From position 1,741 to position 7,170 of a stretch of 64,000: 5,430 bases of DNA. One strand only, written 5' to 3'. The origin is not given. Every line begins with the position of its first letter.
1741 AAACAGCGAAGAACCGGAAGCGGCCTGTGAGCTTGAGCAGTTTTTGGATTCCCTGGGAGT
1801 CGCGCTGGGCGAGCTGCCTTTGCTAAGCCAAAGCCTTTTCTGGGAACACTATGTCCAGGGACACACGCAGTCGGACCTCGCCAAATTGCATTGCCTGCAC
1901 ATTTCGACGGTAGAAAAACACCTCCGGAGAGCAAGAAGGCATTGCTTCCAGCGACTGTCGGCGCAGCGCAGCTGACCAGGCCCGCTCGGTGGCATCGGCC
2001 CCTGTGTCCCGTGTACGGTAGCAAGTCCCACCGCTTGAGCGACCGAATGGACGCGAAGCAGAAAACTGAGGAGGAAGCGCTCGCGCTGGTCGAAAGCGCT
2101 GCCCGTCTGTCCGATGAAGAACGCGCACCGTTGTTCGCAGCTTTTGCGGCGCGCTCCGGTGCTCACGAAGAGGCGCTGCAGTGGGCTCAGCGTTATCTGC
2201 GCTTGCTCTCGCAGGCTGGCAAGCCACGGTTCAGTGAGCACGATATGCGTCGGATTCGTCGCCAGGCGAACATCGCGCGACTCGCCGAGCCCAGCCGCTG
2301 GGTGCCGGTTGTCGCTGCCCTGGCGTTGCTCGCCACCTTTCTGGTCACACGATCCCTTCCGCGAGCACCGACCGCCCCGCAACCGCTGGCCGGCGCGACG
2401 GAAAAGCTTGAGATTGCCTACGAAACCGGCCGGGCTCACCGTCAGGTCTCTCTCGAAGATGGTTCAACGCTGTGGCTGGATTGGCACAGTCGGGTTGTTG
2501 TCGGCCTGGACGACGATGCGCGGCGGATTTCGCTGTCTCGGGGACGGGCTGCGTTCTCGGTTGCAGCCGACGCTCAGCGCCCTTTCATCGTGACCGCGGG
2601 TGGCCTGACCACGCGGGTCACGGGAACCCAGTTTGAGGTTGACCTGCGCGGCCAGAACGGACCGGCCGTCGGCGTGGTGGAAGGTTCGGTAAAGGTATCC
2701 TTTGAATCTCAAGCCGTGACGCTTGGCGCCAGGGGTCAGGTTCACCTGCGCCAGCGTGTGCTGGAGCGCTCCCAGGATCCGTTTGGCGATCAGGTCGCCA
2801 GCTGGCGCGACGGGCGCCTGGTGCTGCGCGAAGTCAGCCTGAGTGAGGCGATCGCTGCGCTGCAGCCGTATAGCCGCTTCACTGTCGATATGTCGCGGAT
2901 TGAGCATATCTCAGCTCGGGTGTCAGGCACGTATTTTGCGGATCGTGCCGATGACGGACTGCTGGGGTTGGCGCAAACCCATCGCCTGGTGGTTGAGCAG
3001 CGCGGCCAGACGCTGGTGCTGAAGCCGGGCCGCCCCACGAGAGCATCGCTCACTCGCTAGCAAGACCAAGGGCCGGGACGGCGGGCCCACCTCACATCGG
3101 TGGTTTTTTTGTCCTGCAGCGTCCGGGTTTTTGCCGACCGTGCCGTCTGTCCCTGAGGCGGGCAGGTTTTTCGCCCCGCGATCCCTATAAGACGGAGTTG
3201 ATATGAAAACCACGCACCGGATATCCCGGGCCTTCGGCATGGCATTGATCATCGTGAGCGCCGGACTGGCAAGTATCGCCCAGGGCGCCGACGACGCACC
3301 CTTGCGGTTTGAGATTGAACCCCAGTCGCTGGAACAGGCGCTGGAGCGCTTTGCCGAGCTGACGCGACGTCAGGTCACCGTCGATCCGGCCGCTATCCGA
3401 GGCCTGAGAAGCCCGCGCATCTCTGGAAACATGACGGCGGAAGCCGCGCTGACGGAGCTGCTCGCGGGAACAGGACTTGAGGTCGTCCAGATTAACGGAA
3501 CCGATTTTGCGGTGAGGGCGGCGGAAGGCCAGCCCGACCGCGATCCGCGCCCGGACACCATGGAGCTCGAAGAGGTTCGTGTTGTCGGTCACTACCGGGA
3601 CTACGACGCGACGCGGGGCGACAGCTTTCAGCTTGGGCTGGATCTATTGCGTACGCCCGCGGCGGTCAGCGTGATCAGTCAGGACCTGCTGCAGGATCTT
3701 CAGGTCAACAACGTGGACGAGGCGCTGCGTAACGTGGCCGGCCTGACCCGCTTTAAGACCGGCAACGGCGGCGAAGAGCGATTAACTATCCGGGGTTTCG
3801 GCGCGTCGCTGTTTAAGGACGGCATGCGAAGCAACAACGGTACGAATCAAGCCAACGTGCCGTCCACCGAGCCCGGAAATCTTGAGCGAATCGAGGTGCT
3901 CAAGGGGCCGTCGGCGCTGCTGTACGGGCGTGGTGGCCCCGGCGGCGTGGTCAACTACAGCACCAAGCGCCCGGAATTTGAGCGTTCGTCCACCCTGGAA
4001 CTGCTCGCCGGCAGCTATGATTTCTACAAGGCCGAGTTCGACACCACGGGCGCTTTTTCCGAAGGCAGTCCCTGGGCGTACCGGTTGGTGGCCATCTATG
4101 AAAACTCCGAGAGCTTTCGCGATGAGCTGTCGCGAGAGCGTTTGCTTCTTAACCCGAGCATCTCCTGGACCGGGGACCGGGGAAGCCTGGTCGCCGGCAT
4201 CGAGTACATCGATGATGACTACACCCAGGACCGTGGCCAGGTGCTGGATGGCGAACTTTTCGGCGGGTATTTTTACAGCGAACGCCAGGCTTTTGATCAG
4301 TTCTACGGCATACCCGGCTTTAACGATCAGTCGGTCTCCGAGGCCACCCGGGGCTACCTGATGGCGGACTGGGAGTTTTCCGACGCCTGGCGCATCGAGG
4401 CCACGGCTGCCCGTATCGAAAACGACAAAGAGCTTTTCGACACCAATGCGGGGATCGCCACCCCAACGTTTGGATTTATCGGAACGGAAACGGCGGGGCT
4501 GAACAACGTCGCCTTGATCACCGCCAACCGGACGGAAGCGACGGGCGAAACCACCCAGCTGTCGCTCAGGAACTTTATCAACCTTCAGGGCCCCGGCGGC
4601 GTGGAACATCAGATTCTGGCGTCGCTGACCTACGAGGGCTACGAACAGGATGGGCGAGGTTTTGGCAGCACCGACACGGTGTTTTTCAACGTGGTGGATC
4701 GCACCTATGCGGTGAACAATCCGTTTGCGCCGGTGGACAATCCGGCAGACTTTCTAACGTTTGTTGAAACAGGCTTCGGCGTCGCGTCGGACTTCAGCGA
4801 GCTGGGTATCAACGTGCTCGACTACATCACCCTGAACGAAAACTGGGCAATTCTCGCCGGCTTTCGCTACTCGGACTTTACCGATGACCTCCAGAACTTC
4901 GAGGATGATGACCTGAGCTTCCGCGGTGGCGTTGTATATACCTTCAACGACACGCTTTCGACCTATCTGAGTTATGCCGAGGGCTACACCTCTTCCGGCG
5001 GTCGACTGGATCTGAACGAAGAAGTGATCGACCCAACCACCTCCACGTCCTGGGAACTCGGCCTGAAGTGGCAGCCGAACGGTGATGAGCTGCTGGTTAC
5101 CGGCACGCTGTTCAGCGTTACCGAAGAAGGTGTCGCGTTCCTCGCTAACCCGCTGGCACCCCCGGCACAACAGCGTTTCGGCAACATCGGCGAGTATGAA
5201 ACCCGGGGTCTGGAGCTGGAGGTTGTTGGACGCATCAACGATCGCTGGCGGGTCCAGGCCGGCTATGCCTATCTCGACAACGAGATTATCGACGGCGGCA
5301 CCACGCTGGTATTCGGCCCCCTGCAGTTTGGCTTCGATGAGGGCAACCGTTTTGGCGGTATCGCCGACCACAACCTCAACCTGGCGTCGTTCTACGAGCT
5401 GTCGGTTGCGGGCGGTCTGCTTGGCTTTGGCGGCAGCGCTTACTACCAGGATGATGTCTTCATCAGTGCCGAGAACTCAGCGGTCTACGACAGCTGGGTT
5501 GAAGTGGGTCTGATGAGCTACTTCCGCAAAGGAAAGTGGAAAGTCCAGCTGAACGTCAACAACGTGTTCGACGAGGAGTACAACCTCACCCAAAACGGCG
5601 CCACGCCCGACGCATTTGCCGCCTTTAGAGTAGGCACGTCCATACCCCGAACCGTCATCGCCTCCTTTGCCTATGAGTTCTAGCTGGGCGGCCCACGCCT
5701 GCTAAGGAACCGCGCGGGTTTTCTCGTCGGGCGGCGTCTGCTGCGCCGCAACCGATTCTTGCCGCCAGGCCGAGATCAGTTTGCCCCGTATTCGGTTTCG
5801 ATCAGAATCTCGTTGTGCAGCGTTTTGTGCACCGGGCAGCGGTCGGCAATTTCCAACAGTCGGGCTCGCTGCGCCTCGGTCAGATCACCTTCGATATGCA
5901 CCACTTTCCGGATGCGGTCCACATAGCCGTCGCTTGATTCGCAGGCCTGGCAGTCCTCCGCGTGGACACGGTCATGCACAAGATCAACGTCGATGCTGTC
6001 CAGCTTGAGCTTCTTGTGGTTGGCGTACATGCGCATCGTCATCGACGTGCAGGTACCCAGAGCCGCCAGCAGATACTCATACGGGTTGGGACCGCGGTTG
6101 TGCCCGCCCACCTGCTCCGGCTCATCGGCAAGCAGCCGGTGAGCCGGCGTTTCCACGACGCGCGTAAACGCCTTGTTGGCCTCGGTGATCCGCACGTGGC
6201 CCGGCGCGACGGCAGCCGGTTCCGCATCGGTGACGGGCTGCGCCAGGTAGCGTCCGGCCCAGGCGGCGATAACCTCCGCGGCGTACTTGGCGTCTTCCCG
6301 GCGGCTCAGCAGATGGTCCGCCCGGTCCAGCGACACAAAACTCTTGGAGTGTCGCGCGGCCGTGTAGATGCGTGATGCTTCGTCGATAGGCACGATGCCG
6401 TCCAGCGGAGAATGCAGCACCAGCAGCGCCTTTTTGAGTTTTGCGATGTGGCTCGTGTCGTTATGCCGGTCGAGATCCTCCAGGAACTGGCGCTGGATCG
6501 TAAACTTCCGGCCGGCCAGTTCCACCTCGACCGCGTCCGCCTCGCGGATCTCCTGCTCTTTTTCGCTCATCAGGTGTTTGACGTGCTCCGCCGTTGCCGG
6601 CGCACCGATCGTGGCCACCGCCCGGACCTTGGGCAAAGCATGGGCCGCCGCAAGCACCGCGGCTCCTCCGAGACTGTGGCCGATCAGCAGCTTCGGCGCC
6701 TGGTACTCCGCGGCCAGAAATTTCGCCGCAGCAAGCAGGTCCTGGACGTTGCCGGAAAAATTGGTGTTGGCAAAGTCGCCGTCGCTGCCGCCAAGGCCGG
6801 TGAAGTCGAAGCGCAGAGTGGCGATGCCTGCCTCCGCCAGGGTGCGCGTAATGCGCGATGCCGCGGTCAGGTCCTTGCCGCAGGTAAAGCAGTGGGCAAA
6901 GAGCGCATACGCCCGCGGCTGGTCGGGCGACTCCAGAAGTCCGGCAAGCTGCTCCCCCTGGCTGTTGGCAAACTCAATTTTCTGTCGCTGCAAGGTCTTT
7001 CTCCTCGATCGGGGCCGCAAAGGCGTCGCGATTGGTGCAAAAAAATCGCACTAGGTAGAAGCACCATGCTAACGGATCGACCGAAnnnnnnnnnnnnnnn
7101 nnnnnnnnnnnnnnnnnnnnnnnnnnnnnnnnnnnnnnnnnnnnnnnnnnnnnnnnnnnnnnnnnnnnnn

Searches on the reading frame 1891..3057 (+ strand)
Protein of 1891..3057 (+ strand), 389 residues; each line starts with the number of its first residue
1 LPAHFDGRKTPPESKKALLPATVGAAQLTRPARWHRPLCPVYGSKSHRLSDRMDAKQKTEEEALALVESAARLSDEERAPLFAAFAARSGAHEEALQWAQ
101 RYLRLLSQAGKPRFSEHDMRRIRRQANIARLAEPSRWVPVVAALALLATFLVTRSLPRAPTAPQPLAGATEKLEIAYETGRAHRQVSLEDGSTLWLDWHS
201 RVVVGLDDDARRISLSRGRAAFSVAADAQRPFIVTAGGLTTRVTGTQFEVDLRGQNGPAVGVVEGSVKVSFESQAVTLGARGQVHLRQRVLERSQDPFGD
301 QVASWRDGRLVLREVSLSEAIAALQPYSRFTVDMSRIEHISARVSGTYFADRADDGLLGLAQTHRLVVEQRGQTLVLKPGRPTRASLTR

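Call 13: search_protein_families(library=pfam, proteins=[window:1891-3057:+], max_evalue=0.001)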
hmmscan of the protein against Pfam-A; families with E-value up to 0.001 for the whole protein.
window:1891-3057:+ (389 aa): 1 family
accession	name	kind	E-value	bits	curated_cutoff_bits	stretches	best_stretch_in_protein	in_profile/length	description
PF04773.18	FecR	-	2.5e-19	69.9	24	1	177-268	3-97/97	FecR protein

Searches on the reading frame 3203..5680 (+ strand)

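Call 13: search_protein_families(library=pfam, proteins=[window:3203-5680:+], max_evalue=0.001)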
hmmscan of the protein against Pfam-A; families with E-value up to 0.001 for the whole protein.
window:3203-5680:+ (826 aa): 4 families
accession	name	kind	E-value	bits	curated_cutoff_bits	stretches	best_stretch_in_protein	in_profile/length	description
PF00593.30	TonB_dep_Rec_b-barrel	-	4.9e-34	119.4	27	1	452-788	112-436/436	TonB dependent receptor-like, beta-barrel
PF07715.20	Plug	-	1.9e-25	89.9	23.9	1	148-249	2-107/107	TonB-dependent Receptor Plug Domain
PF07660.19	STN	-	2.2e-09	37.4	28.4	1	57-105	2-50/52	Secretin and TonB N terminus short domain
PF14905.12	OMP_b-brl_3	-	0.00017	21.2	27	1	610-798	214-383/408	Outer membrane protein beta-barrel family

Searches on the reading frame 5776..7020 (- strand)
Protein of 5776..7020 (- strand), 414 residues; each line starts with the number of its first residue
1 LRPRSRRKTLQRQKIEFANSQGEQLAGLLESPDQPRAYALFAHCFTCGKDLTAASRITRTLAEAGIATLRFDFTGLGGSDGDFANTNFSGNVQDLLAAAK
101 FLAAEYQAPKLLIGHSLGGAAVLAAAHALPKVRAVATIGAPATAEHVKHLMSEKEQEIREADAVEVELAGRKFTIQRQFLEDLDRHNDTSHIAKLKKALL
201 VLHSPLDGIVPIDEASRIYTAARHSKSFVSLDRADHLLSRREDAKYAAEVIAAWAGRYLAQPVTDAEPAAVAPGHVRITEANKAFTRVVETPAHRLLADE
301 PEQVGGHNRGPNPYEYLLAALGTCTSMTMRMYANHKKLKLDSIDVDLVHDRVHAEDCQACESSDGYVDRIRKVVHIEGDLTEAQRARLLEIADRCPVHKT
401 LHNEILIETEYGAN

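Call 13: search_protein_families(library=pfam, proteins=[window:5776-7020:-], max_evalue=0.001)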
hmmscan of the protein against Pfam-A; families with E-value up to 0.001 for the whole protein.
window:5776-7020:- (414 aa): 7 families
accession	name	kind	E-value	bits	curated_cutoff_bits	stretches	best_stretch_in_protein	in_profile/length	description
PF02566.24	OsmC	-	1.1e-19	71.1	27.5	1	306-410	1-100/100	OsmC-like protein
PF12146.15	Hydrolase_4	-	5.6e-14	52.5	27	1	52-146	18-114/239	Serine aminopeptidase, S33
PF12697.13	Abhydrolase_6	-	8.6e-10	40.1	26.3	1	40-260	2-188/217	Alpha/beta hydrolase family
PF00326.27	Peptidase_S9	-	2e-08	34.5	22.6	1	58-260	7-211/213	Prolyl oligopeptidase family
PF00561.26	Abhydrolase_1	-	2.2e-07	31.2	25.8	1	41-162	5-131/245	alpha/beta hydrolase fold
PF02129.25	Peptidase_S15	-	0.00078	19.6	23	0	53-140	46-128/262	X-Pro dipeptidyl-peptidase (S15 family)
PF20408.4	Abhydrolase_11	-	0.0009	19.5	27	0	37-144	3-111/193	Alpha/beta hydrolase domain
